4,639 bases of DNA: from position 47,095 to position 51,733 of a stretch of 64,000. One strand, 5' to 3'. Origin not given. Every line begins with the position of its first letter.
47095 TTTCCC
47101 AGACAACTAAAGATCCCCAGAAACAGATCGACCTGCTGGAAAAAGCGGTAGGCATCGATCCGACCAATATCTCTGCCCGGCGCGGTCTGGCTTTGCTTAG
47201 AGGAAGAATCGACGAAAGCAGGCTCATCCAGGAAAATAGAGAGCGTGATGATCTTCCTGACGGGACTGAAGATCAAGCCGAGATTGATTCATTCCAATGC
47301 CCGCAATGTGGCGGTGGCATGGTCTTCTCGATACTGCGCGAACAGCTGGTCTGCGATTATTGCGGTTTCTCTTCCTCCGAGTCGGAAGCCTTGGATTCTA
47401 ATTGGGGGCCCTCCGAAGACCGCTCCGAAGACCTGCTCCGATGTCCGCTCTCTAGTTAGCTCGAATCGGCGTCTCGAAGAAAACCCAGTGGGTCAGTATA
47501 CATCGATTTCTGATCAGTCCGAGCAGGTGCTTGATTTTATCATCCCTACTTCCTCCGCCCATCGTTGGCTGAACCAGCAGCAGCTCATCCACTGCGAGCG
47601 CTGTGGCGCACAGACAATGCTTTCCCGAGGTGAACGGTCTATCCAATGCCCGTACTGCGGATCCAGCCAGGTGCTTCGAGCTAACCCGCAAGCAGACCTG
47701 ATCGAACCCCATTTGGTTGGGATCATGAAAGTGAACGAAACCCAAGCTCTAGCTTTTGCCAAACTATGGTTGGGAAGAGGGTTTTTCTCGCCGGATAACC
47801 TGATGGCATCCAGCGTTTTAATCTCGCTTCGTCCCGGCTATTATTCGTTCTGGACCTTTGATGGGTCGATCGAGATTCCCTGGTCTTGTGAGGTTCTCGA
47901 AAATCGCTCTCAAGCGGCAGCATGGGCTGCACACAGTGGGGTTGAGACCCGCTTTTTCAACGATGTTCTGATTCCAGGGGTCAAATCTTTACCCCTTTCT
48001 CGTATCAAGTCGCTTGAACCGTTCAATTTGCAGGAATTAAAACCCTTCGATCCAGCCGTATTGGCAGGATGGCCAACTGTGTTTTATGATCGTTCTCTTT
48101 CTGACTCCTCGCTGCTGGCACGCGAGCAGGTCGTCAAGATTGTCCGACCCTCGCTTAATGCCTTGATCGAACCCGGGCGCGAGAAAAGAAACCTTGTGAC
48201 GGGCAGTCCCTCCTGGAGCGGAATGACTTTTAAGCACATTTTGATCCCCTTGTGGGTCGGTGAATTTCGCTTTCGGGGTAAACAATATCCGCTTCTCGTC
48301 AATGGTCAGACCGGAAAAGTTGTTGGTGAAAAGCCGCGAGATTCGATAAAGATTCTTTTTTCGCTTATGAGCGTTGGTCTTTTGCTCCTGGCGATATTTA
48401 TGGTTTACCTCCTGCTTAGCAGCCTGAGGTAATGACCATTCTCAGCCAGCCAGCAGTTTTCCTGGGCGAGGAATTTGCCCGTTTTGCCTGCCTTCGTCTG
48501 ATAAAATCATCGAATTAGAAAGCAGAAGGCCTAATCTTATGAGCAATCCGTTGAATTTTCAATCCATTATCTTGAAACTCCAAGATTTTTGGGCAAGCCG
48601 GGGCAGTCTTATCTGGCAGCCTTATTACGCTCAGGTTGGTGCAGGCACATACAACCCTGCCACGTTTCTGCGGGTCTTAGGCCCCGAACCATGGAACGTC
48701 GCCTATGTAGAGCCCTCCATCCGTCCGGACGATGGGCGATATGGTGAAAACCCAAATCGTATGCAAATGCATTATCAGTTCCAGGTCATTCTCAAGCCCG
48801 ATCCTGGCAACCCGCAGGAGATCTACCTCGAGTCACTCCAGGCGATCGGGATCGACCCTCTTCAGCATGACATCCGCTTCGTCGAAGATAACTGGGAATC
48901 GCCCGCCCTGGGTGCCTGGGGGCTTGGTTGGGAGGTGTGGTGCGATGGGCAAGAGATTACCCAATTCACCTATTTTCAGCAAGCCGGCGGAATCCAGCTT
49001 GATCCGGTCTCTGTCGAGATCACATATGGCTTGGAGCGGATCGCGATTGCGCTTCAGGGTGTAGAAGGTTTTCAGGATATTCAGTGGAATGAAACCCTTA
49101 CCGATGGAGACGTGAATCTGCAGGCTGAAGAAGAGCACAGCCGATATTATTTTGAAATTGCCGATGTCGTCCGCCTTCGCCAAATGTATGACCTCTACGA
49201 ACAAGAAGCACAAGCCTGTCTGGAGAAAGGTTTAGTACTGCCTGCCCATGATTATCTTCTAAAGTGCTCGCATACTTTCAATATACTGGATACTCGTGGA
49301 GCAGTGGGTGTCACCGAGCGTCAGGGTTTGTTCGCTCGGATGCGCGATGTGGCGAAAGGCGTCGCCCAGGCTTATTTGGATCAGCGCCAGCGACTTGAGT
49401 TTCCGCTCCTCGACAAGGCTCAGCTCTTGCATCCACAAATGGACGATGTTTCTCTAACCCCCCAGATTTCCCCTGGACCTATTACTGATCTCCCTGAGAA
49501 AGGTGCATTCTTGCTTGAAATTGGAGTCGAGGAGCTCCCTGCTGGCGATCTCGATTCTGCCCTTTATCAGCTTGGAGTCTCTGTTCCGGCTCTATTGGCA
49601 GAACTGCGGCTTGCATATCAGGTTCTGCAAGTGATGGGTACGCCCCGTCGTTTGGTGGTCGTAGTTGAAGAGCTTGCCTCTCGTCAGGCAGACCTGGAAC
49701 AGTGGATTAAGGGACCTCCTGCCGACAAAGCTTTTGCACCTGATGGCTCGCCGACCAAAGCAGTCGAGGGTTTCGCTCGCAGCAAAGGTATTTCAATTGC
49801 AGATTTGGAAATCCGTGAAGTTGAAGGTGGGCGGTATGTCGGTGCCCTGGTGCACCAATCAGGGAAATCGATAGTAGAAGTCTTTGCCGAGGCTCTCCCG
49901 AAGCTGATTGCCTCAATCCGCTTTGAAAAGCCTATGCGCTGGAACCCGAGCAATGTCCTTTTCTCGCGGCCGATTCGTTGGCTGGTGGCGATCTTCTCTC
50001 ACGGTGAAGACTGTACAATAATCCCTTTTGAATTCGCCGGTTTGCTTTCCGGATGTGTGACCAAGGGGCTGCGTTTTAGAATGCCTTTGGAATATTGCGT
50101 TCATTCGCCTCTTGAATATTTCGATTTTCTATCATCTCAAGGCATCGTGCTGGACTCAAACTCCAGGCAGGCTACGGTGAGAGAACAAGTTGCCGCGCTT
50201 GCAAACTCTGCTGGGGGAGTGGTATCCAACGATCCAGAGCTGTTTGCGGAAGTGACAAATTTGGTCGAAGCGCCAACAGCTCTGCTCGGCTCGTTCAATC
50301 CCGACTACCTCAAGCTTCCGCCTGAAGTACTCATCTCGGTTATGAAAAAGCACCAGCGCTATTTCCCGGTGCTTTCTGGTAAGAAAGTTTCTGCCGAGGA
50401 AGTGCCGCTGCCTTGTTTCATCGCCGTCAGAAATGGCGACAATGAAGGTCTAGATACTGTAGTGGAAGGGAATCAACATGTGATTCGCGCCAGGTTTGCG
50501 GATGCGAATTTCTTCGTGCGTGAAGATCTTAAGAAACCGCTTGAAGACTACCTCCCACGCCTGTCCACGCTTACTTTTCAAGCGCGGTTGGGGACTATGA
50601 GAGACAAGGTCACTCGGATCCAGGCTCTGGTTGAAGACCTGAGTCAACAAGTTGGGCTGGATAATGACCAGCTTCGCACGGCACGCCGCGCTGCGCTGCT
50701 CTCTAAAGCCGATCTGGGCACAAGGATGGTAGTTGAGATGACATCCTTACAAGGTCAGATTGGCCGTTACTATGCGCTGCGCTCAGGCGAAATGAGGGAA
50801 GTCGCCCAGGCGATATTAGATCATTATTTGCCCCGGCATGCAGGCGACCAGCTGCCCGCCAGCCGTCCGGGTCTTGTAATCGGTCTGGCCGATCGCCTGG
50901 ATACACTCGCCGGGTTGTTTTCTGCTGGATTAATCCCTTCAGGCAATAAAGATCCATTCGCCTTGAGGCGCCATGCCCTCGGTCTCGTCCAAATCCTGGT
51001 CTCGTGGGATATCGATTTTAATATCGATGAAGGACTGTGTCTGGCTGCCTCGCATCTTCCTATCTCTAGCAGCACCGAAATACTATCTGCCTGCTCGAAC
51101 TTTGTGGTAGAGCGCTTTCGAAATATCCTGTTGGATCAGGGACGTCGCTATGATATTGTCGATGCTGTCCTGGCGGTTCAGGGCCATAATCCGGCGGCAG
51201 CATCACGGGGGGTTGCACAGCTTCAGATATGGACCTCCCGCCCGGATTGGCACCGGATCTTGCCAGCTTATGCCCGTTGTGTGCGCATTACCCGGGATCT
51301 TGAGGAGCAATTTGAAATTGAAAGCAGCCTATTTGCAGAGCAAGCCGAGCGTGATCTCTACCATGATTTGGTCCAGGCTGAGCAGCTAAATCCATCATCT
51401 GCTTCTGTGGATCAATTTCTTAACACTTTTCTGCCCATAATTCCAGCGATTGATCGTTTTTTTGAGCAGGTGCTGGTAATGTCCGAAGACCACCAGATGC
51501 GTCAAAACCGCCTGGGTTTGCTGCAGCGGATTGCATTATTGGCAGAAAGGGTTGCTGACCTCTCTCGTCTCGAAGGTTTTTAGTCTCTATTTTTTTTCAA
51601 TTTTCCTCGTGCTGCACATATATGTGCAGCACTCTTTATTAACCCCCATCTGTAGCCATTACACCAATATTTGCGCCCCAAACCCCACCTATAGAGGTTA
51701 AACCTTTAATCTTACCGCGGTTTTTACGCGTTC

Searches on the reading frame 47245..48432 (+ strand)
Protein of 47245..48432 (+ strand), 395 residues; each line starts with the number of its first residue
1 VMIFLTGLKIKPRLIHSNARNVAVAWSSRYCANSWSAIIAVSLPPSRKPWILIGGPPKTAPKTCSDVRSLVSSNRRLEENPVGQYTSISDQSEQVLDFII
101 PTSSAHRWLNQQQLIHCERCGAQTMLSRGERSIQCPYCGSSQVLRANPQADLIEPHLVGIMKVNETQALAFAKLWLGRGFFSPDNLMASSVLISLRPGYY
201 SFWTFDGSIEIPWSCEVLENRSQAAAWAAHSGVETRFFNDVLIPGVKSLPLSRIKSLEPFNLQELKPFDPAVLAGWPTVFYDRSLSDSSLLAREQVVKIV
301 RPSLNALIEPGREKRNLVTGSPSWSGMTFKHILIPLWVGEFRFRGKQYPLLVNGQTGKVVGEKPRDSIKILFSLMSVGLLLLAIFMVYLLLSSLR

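Call 14: search_protein_families(library=pfam, max_evalue=0.00001, proteins=[window:47245-48432:+])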
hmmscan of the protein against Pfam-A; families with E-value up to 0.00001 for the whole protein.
window:47245-48432:+ (395 aa): 0 families

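Call 41: search_protein_families(library=pfam, max_evalue=0.00001, proteins=[window:47245-48432:+])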
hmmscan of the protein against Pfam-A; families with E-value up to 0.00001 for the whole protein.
window:47245-48432:+ (395 aa): 0 families

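Call 63: search_protein_families(library=ncbifam, max_evalue=0.01, proteins=[window:47245-48432:+])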
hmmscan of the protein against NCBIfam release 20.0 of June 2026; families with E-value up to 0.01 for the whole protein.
window:47245-48432:+ (395 aa): 1 family
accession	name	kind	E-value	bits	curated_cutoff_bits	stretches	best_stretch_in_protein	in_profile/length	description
NF001607.0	PRK00398.1-4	equivalog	0.00099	18.8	89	1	114-148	9-44/53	DNA-directed RNA polymerase subunit P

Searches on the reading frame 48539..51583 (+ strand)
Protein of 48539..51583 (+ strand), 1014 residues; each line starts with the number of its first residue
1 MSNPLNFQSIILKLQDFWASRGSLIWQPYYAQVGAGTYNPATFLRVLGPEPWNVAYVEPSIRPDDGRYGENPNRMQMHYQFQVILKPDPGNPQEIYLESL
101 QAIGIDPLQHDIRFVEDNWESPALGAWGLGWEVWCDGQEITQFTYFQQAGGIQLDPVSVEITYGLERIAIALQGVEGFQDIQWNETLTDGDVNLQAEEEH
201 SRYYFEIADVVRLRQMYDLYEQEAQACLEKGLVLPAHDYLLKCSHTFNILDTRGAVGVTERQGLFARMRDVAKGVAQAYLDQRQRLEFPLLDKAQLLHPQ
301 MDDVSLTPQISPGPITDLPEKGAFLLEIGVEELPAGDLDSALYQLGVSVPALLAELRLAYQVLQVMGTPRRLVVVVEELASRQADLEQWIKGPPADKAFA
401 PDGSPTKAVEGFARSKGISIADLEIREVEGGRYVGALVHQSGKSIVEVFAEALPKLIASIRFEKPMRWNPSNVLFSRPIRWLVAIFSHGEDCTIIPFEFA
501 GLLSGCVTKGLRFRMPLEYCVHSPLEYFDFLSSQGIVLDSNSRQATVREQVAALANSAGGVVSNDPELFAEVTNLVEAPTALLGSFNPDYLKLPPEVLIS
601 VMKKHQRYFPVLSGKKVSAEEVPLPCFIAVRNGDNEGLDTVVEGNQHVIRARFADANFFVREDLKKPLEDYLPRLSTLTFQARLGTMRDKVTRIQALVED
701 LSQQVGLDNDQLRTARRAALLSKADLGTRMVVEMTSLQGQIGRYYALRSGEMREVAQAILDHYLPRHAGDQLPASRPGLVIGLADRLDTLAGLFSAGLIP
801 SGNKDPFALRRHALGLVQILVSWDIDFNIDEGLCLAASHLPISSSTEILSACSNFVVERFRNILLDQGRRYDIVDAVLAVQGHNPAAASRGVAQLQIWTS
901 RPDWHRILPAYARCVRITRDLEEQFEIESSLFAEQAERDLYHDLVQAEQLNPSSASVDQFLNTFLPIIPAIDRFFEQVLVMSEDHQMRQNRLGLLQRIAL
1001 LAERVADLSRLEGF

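Call 14: search_protein_families(library=pfam, max_evalue=0.00001, proteins=[window:48539-51583:+])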
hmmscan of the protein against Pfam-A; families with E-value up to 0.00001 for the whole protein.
window:48539-51583:+ (1014 aa): 3 families
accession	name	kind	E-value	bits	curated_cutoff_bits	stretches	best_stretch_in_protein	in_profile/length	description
PF02092.22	tRNA_synt_2f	-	1.4e-184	615.5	29.2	1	324-879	1-536/536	Glycyl-tRNA synthetase beta subunit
PF02091.20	tRNA-synt_2e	-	6.7e-135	449.2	27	1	7-283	1-277/278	Glycyl-tRNA synthetase alpha subunit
PF05746.21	DALR_1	-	8.9e-06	26.2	22.3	0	909-998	3-98/117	DALR anticodon binding domain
